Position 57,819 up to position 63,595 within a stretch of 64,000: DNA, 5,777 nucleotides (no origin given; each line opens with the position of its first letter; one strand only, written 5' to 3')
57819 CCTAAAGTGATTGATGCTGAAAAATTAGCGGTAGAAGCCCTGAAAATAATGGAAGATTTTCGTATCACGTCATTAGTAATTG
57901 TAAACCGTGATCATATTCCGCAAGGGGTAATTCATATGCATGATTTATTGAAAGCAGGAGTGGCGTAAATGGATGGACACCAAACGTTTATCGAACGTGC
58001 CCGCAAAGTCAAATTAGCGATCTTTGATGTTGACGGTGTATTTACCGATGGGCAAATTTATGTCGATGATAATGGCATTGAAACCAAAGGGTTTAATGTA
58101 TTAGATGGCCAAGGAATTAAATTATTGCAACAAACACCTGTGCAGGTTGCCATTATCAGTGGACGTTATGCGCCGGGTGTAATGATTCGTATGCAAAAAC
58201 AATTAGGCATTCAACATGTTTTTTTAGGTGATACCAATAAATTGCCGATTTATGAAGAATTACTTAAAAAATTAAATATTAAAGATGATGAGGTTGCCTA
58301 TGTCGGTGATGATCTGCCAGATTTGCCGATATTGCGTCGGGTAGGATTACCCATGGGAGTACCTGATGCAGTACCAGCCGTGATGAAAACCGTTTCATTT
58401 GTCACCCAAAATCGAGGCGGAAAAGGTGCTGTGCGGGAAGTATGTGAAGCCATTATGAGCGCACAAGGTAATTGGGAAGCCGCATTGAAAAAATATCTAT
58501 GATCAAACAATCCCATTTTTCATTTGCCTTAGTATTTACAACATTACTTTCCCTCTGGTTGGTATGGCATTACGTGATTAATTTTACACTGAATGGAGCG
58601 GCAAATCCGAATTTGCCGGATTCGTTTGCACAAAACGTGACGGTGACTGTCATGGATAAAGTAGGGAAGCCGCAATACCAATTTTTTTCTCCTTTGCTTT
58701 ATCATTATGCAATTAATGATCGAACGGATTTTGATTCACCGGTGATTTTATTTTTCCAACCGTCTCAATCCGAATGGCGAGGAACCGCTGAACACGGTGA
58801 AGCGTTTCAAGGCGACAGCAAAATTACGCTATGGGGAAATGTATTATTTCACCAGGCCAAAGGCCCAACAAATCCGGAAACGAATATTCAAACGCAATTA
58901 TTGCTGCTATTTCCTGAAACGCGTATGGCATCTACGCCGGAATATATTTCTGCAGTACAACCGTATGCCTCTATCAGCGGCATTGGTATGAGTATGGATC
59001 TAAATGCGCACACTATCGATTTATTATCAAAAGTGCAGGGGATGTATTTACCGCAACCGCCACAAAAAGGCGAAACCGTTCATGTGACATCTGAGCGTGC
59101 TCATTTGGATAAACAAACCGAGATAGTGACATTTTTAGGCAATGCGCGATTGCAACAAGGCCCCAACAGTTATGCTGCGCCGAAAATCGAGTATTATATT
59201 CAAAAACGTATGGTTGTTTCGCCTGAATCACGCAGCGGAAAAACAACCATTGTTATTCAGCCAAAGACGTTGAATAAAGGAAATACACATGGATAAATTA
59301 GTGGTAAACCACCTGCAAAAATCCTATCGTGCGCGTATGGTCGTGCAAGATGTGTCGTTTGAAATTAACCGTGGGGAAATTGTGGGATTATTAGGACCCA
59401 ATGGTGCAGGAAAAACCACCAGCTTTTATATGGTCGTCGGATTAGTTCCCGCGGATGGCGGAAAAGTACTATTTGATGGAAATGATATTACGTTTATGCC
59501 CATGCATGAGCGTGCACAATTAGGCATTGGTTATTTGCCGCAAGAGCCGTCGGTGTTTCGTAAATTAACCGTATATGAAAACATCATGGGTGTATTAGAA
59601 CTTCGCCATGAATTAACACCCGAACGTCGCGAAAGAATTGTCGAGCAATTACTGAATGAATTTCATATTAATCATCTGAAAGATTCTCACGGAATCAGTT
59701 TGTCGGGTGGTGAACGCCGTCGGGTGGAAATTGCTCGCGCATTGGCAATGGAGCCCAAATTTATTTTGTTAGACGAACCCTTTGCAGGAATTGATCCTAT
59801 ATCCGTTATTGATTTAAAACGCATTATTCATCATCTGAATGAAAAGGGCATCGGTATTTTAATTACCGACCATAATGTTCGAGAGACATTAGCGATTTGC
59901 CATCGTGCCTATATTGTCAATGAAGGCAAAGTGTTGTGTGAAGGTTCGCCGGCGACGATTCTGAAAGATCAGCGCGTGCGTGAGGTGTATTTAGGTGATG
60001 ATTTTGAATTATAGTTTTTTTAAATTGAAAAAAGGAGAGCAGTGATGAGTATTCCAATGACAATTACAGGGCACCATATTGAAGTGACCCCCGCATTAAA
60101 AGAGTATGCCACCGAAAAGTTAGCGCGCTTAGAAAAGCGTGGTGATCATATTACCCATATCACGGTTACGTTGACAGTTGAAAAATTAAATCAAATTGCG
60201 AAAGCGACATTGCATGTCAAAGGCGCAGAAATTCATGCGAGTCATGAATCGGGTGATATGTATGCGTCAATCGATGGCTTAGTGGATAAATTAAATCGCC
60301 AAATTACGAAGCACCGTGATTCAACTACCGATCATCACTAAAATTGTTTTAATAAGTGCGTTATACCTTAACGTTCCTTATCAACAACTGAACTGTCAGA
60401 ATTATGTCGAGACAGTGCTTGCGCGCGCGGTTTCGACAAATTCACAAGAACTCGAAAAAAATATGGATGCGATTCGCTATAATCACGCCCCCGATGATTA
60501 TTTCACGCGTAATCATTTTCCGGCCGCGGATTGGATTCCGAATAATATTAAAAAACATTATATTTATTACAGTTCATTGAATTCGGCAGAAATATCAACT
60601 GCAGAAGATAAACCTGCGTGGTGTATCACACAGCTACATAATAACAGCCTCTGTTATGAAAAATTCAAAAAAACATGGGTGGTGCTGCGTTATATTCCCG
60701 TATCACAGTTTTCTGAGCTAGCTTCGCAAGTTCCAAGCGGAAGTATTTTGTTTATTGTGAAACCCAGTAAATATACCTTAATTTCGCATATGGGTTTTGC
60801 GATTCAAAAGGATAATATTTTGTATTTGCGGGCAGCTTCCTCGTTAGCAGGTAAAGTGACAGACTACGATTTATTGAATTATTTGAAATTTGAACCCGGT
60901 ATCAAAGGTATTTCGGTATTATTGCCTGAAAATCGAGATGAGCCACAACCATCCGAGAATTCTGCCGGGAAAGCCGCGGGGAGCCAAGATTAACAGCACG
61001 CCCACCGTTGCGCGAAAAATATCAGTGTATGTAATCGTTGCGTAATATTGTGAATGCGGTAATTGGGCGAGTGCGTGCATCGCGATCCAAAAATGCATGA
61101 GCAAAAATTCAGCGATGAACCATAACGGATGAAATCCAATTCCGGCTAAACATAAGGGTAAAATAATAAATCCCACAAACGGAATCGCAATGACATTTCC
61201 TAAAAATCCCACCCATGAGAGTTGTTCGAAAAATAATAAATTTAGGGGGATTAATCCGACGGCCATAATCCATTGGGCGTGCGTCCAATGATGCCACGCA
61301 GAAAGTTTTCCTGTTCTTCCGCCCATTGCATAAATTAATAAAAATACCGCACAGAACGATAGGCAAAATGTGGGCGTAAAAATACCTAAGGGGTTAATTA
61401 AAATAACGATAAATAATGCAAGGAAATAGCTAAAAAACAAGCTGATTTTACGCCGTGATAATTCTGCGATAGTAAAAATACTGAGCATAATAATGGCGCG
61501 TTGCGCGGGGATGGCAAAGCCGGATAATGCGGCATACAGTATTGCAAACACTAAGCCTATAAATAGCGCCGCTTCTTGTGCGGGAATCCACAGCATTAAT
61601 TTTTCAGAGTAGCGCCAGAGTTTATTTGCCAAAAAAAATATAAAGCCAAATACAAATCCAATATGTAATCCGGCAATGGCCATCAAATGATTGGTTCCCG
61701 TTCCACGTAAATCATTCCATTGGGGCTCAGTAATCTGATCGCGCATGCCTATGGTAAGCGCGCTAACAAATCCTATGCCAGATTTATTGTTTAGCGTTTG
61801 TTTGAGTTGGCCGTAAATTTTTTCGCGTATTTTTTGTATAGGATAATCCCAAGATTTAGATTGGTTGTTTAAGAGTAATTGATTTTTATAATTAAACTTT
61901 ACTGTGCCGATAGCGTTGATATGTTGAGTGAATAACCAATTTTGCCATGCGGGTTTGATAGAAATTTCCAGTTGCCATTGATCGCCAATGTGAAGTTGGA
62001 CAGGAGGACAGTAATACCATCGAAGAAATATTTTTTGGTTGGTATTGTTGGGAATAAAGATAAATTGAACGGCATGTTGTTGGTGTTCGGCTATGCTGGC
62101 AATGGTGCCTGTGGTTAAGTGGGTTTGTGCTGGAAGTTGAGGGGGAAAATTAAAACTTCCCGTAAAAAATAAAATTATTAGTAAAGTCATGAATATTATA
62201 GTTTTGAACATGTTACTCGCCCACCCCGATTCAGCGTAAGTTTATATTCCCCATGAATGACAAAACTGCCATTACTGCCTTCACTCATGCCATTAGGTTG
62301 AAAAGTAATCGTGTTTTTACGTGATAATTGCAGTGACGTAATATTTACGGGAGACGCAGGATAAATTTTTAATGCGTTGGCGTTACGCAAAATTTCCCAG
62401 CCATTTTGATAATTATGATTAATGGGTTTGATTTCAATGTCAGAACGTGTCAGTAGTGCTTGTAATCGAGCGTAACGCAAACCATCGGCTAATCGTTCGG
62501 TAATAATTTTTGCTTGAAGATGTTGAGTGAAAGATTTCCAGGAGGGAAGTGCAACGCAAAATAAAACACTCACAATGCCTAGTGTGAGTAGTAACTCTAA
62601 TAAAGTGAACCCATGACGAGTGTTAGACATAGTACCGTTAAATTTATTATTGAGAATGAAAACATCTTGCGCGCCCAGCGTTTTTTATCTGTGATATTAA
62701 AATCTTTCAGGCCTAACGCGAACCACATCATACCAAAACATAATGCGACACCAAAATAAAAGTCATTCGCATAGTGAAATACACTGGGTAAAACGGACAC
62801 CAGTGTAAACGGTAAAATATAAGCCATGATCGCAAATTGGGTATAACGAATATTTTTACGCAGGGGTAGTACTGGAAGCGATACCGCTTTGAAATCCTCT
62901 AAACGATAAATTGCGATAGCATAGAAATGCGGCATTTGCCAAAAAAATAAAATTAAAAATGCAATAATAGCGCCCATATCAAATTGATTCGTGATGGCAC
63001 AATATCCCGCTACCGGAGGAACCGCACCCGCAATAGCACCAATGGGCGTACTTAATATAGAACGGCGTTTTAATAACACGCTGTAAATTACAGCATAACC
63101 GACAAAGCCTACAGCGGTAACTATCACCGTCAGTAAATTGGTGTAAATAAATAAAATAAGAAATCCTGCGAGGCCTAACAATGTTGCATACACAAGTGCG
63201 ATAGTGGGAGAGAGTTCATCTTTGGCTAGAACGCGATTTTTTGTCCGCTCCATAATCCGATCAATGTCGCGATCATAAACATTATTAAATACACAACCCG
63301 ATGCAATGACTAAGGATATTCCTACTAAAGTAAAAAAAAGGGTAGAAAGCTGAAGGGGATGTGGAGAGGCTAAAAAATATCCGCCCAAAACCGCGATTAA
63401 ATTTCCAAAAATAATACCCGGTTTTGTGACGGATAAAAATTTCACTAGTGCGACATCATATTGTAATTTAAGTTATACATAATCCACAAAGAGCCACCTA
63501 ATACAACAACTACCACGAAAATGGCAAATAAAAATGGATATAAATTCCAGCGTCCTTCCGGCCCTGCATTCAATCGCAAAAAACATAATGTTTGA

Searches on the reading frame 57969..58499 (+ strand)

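Call 28: search_protein_families(library=pfam, proteins=[window:57969-58499:+], max_evalue=0.0001)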
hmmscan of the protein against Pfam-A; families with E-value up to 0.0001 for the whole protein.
window:57969-58499:+ (177 aa): 2 families
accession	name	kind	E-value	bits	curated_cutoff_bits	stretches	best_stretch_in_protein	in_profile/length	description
PF00702.32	Hydrolase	-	1.1e-08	36.2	26.4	1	50-126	107-191/191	haloacid dehalogenase-like hydrolase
PF08282.18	Hydrolase_3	-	1.1e-07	32.3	20.9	1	87-149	184-246/255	haloacid dehalogenase-like hydrolase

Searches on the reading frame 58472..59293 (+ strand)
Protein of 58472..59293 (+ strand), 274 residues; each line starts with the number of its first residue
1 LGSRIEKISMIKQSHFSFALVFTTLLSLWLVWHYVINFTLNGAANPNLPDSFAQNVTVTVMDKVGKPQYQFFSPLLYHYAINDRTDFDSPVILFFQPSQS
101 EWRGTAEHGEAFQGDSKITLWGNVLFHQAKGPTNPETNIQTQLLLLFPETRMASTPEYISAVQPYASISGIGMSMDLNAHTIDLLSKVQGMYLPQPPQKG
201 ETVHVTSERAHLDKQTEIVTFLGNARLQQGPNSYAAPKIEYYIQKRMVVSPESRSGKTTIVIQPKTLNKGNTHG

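Call 29: search_protein_families(library=pfam, proteins=[window:58472-59293:+], max_evalue=0.0001)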
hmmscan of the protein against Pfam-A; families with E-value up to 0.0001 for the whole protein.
window:58472-59293:+ (274 aa): 2 families
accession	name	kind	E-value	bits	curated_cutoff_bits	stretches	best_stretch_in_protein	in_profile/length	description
PF06835.18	LptC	-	3.1e-41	141.3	21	1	25-192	6-174/175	Lipopolysaccharide-assembly, LptC-related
PF03968.19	LptD_N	-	2.4e-08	34.6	20.4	1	197-245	63-111/113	LptA/(LptD N-terminal domain) LPS transport protein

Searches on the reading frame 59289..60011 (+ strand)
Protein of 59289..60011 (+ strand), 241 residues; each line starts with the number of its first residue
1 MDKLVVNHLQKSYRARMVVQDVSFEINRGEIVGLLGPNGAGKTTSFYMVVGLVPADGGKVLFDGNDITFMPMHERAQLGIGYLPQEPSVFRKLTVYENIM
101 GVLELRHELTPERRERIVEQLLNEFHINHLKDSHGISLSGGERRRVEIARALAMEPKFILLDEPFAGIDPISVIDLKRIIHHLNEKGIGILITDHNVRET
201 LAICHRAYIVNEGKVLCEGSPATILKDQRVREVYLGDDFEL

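Call 29: search_protein_families(library=pfam, proteins=[window:59289-60011:+], max_evalue=0.0001)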
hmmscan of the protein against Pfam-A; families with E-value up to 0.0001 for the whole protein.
window:59289-60011:+ (241 aa): 2 families
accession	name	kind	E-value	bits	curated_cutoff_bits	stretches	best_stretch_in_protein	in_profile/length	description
PF00005.33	ABC_tran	-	3.1e-37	128.7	25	1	20-166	2-137/137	ABC transporter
PF12399.14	BCA_ABC_TP_C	-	3.1e-09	36.7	25.5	1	214-239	1-26/27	Branched-chain amino acid ATP-binding cassette transporter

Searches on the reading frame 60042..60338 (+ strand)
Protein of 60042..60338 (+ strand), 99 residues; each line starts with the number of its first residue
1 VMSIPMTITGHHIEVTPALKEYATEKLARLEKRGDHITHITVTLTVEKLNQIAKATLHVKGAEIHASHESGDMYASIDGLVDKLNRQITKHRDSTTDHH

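Call 29: search_protein_families(library=pfam, proteins=[window:60042-60338:+], max_evalue=0.0001)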
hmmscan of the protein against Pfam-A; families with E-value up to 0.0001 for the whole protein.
window:60042-60338:+ (99 aa): 1 family
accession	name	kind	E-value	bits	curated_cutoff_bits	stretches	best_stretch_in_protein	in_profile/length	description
PF02482.25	Ribosomal_S30AE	-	1.3e-25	90.3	23.7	1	7-93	2-85/88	Sigma 54 modulation protein / S30EA ribosomal protein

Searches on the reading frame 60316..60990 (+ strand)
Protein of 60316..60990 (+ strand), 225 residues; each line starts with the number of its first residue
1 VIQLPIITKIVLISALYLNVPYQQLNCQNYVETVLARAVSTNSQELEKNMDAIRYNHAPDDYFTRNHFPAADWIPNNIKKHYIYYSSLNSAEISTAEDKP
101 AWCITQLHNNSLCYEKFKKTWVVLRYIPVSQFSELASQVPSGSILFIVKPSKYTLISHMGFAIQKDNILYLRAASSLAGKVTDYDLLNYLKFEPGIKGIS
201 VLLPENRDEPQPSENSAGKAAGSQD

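Call 29: search_protein_families(library=pfam, proteins=[window:60316-60990:+], max_evalue=0.0001)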
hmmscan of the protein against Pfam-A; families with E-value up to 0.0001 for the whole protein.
window:60316-60990:+ (225 aa): 1 family
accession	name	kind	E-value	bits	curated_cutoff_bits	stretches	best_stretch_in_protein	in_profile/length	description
PF07313.18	AmiA-like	-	2.3e-24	86.4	27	1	20-196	28-202/202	N-acetylmuramoyl-L-alanine amidase-like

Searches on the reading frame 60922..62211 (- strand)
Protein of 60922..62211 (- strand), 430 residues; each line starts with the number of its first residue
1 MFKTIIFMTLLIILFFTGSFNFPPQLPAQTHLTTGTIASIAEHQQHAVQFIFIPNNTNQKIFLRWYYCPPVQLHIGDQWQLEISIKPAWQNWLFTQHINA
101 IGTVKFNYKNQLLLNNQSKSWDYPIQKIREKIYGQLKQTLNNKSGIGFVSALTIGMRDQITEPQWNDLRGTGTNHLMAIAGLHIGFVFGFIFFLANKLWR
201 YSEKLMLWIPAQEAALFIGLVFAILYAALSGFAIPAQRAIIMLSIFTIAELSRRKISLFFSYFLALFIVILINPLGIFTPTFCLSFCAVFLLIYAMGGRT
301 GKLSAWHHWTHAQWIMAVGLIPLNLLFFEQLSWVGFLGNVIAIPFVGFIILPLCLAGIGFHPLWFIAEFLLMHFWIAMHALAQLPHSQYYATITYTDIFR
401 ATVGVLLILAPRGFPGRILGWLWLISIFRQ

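Call 29: search_protein_families(library=pfam, proteins=[window:60922-62211:-], max_evalue=0.0001)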
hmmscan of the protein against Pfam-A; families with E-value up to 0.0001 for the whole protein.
window:60922-62211:- (430 aa): 1 family
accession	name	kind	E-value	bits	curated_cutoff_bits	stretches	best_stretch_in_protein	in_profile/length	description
PF03772.21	Competence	-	2.9e-56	191.2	23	1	152-409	1-264/270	Competence protein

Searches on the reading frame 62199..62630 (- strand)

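Call 29: search_protein_families(library=pfam, proteins=[window:62199-62630:-], max_evalue=0.0001)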
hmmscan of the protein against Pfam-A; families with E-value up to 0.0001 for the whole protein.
window:62199-62630:- (144 aa): 2 families
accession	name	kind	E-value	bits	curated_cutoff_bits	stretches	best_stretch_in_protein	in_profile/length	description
PF12019.13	GspH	-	2.6e-10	41.2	21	1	44-137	2-108/108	Type II transport protein GspH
PF07963.17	N_methyl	-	3.6e-05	23.6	21.2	1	4-23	3-22/27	Prokaryotic N-terminal methylation motif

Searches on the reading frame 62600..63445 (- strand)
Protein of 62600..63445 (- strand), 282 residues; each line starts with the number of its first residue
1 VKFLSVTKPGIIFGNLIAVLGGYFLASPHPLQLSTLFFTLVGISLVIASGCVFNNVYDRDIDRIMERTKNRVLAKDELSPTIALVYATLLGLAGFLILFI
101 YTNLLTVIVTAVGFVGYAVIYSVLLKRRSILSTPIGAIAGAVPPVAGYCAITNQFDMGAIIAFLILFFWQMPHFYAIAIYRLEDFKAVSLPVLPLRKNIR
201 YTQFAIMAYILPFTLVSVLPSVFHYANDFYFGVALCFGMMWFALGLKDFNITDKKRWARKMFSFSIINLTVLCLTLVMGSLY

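Call 29: search_protein_families(library=pfam, proteins=[window:62600-63445:-], max_evalue=0.0001)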
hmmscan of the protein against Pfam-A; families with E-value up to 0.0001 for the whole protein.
window:62600-63445:- (282 aa): 1 family
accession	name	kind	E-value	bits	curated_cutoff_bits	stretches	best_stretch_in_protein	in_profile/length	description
PF01040.23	UbiA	-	5.8e-60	203.1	34.2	1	16-265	2-248/250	UbiA prenyltransferase family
